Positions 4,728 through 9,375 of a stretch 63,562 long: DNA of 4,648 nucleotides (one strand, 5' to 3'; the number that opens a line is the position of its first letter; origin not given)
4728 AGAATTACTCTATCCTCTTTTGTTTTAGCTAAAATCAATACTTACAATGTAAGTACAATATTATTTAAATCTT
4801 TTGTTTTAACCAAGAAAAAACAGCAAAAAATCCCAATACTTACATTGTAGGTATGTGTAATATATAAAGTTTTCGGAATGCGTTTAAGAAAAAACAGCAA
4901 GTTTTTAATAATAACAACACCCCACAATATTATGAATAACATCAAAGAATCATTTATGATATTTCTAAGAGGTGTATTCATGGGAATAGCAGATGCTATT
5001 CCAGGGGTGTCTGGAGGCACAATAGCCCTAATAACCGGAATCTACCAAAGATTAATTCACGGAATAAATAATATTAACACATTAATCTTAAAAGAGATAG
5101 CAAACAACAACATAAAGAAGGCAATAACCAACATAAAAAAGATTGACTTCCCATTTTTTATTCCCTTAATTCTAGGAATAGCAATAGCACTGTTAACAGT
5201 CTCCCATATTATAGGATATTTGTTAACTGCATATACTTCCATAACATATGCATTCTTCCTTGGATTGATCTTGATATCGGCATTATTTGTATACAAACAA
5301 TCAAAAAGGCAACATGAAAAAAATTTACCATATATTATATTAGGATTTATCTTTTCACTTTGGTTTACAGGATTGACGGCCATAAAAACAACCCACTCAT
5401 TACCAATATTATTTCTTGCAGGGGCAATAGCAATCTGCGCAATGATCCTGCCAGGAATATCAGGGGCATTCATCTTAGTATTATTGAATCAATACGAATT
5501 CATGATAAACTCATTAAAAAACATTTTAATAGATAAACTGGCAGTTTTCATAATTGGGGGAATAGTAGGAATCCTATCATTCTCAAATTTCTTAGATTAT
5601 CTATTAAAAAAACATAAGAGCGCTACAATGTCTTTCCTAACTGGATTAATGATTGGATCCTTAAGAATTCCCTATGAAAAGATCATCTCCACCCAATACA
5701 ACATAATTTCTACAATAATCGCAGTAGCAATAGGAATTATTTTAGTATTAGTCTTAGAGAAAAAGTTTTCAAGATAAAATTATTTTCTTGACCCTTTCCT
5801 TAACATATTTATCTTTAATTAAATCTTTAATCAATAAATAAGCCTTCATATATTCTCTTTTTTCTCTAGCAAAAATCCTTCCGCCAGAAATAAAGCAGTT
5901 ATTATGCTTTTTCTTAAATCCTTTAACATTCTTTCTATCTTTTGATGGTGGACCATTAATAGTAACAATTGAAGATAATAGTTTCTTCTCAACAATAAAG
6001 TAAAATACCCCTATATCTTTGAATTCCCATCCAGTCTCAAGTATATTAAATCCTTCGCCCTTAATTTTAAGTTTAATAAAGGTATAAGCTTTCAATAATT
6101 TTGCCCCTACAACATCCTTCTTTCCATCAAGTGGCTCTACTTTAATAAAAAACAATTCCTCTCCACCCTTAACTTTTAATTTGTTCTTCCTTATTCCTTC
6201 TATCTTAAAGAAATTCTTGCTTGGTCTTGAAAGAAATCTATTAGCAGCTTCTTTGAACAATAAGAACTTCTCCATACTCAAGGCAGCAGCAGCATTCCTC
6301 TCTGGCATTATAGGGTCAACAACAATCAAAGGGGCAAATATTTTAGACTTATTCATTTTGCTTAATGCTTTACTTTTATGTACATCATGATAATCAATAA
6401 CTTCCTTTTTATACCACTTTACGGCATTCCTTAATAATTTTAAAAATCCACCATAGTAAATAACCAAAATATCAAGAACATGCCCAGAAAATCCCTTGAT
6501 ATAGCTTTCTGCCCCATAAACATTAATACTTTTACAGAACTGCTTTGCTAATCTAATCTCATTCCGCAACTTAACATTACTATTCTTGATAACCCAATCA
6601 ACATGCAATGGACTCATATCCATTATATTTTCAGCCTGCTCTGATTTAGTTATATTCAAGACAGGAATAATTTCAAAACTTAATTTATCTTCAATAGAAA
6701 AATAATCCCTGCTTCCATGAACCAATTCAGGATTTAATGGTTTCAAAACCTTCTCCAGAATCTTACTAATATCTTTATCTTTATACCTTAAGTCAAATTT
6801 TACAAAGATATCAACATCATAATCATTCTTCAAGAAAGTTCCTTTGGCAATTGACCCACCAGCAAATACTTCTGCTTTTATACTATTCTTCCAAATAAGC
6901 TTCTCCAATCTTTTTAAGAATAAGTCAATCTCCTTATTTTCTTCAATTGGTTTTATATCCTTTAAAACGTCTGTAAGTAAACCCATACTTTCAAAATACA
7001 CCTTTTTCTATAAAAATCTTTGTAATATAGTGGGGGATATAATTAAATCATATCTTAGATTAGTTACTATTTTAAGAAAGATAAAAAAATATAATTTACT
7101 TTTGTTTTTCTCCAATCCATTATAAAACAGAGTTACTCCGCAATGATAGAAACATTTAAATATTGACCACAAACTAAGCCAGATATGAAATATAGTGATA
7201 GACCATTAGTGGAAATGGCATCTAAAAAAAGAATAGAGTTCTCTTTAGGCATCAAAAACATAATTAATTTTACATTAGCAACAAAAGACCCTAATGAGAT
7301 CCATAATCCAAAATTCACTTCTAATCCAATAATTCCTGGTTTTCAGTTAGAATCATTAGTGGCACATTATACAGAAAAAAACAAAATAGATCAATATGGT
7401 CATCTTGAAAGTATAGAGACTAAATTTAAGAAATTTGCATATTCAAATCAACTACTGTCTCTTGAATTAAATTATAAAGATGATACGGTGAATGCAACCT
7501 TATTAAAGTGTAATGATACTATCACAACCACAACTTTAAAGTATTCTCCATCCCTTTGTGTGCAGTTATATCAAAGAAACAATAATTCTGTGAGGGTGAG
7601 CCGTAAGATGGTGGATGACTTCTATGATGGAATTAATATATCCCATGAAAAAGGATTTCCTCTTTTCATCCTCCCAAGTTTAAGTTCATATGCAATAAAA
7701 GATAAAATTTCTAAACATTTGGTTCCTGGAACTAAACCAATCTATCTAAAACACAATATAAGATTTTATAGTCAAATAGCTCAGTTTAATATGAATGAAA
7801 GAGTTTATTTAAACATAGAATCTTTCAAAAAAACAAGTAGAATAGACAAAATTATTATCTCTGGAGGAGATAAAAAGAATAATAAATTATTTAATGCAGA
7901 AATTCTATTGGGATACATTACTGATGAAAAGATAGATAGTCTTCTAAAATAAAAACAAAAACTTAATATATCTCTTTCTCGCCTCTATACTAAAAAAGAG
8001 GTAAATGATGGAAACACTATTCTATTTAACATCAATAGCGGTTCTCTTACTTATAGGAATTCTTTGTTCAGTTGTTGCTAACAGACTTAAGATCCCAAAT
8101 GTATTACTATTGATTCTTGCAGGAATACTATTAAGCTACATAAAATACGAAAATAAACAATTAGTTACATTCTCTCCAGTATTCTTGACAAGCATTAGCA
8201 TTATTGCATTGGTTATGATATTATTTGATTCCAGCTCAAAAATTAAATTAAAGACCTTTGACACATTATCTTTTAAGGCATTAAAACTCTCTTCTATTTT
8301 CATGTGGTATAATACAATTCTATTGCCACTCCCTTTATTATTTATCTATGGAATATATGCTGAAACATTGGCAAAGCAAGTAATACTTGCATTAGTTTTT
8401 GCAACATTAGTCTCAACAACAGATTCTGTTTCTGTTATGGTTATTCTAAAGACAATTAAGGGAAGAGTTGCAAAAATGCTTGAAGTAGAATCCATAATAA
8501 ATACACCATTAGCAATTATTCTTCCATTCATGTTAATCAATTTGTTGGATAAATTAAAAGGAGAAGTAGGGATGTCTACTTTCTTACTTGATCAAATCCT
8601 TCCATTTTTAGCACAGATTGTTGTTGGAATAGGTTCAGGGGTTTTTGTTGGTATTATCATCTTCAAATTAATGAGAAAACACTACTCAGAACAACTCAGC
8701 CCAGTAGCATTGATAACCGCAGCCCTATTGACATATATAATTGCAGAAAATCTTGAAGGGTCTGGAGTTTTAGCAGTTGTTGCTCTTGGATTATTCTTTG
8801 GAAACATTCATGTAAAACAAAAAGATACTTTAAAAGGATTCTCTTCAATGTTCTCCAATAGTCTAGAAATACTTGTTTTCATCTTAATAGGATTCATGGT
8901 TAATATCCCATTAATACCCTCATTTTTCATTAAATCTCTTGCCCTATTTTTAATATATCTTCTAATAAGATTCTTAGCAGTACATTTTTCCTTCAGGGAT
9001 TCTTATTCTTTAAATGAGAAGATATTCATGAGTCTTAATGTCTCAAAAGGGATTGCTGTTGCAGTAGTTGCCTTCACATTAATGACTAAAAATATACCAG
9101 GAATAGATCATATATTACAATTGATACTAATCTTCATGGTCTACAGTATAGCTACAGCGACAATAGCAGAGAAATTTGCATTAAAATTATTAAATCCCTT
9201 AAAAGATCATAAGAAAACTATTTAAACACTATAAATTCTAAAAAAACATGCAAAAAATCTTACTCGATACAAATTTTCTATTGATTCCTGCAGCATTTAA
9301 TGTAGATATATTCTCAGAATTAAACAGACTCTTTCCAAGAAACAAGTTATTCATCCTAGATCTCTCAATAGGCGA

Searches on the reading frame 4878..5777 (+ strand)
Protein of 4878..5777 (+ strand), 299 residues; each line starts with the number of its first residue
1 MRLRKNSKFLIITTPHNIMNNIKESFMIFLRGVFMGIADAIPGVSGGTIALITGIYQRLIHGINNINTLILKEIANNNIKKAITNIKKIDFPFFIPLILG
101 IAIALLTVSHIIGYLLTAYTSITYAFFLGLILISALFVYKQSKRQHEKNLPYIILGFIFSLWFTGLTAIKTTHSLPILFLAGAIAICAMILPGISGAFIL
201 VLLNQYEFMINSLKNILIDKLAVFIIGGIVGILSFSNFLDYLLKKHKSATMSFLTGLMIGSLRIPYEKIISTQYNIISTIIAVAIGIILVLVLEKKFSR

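Call 12: search_protein_families(library=pfam, proteins=[window:4878-5777:+], max_evalue=0.01)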
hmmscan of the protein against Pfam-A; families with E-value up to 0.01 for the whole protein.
window:4878-5777:+ (299 aa): 1 family
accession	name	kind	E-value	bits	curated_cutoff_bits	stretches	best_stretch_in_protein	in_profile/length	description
PF04018.18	VCA0040-like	-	6.1e-77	259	26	1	35-274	1-239/246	Undecaprenyl phosphate translocase-like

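Call 13: find_encoding_contigs(protein=window:4878-5777:+, flank=10000, max_places=10)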
Protein window:4878-5777:+ (299 aa): 2 contigs read that carry it; 2 places shown.
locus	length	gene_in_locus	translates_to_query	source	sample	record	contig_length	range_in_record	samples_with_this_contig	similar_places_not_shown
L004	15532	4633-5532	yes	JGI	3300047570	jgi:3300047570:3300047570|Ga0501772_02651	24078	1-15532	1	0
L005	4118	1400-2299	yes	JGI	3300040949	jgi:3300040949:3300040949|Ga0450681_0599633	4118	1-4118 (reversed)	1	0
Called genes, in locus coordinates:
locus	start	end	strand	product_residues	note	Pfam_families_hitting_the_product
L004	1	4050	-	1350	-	?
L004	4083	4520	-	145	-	PF08281:Sigma70_r4_2 (faint)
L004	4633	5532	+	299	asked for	PF04018:VCA0040-like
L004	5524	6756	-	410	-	PF01909:NTP_transf_2 (weak), PF09249:tRNA_NucTransf2, PF21133:CAA_C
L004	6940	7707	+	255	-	-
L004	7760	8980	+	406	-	PF00999:Na_H_Exchanger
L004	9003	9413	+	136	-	PF18477:PIN_9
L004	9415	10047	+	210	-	PF03876:SHS2_Rpb7-N, PF00575:S1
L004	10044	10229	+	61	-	PF06093:Spt4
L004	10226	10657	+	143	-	PF01282:Ribosomal_S24e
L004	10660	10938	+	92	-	PF01599:Ribosomal_S27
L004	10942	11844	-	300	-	PF23435:DUF7121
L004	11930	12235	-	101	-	-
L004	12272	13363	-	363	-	PF00466:Ribosomal_L10, PF17777:RL10P_insert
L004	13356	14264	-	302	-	PF00687:Ribosomal_L1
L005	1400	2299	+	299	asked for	PF04018:VCA0040-like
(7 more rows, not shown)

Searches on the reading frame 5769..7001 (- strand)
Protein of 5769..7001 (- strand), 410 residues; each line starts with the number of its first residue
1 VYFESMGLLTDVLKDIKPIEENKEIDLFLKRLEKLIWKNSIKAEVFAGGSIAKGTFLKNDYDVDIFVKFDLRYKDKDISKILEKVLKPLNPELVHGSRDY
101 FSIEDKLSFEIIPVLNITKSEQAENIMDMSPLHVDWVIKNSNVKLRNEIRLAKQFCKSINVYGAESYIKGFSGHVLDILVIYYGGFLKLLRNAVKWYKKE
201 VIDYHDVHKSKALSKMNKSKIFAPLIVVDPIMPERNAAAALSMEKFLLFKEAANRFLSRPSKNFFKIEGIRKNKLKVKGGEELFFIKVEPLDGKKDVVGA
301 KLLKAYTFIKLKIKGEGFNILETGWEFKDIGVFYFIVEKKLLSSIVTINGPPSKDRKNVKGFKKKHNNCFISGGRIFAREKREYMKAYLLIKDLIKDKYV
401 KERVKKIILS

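Call 12: search_protein_families(library=pfam, proteins=[window:5769-7001:-], max_evalue=0.01)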
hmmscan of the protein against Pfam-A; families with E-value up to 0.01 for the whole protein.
window:5769-7001:- (410 aa): 4 families
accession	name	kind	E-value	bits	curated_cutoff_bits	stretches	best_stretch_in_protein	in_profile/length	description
PF09249.16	tRNA_NucTransf2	-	3.8e-35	121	27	1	147-266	1-113/113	tRNA nucleotidyltransferase, second domain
PF21133.2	CAA_C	-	2.7e-09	37.3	22.2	1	294-395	16-120/144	CCA-adding enzyme, C-terminal domain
PF01909.29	NTP_transf_2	-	5.1e-08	33.6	21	1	33-90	6-68/93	Nucleotidyltransferase domain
PF22600.2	MTPAP-like_central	-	0.0078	16.7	27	0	14-91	10-89/139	Poly(A) RNA polymerase, mitochondrial-like, central palm domain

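Call 14: find_encoding_contigs(protein=window:5769-7001:-, flank=10000, max_places=10)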
Protein window:5769-7001:- (410 aa): no gene with exactly this product is on record in the collection.

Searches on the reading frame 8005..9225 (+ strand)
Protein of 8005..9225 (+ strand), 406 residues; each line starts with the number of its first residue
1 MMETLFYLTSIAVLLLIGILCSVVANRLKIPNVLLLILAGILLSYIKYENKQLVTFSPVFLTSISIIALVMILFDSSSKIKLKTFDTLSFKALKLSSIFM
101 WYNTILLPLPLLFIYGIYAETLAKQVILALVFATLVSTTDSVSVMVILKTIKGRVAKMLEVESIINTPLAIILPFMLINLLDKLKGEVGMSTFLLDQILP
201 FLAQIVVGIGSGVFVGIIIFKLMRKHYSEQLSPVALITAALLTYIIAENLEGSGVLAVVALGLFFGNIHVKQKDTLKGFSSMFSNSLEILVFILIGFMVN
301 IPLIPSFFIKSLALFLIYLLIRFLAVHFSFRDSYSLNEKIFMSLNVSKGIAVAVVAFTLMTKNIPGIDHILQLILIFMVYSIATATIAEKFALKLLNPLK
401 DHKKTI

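Call 11: find_encoding_contigs(protein=window:8005-9225:+, flank=10000, max_places=6)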
Protein window:8005-9225:+ (406 aa): 3 contigs read that carry it; 3 places shown.
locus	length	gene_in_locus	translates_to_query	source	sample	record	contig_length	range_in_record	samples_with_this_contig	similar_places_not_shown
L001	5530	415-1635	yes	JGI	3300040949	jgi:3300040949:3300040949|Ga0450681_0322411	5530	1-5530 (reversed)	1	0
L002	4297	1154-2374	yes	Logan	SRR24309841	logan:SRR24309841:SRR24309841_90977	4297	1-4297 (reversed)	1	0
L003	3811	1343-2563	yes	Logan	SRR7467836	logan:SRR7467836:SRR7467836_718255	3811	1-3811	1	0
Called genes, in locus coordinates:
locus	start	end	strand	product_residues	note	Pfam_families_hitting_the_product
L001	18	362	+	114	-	-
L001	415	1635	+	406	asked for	PF00999:Na_H_Exchanger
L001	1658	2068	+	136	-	PF18477:PIN_9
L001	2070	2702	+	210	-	PF03876:SHS2_Rpb7-N, PF00575:S1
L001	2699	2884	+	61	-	PF06093:Spt4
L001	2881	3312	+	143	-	PF01282:Ribosomal_S24e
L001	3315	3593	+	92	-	PF01599:Ribosomal_S27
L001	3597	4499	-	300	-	PF23435:DUF7121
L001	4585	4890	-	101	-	-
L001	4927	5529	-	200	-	?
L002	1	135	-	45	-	?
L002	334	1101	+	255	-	-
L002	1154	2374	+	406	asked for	PF00999:Na_H_Exchanger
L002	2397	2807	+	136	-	PF18477:PIN_9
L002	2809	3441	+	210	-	PF03876:SHS2_Rpb7-N, PF00575:S1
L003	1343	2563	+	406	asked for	PF00999:Na_H_Exchanger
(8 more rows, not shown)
